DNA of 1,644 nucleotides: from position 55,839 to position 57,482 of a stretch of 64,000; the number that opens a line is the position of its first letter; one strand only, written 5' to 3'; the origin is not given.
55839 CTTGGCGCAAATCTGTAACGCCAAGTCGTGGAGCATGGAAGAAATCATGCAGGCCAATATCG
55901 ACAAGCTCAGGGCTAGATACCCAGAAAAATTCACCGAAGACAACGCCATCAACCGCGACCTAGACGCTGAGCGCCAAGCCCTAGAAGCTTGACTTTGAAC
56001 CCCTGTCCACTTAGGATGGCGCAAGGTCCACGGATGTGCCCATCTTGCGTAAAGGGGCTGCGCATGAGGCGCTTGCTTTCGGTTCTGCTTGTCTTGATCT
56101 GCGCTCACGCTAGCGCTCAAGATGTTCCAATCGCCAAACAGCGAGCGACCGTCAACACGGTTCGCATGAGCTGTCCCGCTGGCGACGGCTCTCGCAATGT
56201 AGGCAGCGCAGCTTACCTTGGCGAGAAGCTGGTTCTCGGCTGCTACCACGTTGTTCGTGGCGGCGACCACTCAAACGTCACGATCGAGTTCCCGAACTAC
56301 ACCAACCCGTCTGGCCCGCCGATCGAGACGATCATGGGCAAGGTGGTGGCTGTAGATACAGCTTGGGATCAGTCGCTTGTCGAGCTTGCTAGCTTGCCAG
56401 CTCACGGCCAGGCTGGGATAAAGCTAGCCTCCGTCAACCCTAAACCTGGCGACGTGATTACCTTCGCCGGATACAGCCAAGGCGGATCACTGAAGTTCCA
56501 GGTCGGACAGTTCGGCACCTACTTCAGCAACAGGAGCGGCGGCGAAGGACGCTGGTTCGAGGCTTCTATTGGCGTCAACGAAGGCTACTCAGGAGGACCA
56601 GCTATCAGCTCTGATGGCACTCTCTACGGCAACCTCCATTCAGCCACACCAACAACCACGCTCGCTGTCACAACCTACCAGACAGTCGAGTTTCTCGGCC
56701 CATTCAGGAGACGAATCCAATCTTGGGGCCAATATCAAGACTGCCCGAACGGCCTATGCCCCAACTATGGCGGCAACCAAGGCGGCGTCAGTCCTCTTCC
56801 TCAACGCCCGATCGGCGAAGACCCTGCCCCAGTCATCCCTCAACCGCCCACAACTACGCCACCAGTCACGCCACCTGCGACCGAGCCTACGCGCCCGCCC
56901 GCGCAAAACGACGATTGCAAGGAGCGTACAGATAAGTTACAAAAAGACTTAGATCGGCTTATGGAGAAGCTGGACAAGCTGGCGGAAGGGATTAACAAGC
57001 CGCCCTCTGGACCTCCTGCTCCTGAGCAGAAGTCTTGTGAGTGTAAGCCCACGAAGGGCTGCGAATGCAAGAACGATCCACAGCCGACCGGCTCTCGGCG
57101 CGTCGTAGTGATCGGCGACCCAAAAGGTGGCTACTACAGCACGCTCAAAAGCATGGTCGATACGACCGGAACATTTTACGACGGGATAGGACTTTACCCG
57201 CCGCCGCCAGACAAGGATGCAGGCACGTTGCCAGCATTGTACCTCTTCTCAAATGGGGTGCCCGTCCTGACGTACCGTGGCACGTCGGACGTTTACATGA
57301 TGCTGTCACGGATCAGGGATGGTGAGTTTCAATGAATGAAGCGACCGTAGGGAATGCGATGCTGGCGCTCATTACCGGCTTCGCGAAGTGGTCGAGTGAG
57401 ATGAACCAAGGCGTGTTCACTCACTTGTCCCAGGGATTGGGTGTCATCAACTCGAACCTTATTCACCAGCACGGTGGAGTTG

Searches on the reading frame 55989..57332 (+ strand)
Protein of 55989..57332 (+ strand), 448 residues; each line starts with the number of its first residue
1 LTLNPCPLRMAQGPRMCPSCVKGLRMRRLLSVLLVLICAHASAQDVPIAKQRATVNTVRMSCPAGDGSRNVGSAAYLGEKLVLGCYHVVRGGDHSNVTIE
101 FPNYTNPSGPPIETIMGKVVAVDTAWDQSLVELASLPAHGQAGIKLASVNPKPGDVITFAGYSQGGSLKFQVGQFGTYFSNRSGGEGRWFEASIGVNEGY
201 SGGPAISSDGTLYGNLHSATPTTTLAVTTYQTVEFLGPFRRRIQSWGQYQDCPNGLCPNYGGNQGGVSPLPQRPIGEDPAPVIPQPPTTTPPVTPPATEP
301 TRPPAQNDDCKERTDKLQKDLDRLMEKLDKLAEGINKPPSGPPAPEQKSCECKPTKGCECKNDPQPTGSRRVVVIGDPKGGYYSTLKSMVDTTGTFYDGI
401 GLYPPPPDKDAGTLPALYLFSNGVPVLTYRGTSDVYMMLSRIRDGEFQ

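Call 10: search_protein_families(library=pfam, proteins=[window:55989-57332:+], max_evalue=0.001)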
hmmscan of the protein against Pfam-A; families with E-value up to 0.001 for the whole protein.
window:55989-57332:+ (448 aa): 1 family
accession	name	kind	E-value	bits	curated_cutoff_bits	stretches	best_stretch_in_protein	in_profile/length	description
PF13365.12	Trypsin_2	-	2e-13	51.8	27.6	1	72-214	1-143/144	Trypsin-like peptidase domain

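Call 44: search_protein_families(library=pfam, proteins=[window:55989-57332:+], max_evalue=0.01)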
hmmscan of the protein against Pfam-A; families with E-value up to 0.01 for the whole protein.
window:55989-57332:+ (448 aa): 1 family
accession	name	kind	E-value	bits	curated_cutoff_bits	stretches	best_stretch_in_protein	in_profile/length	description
PF13365.12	Trypsin_2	-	2e-13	51.8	27.6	1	72-214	1-143/144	Trypsin-like peptidase domain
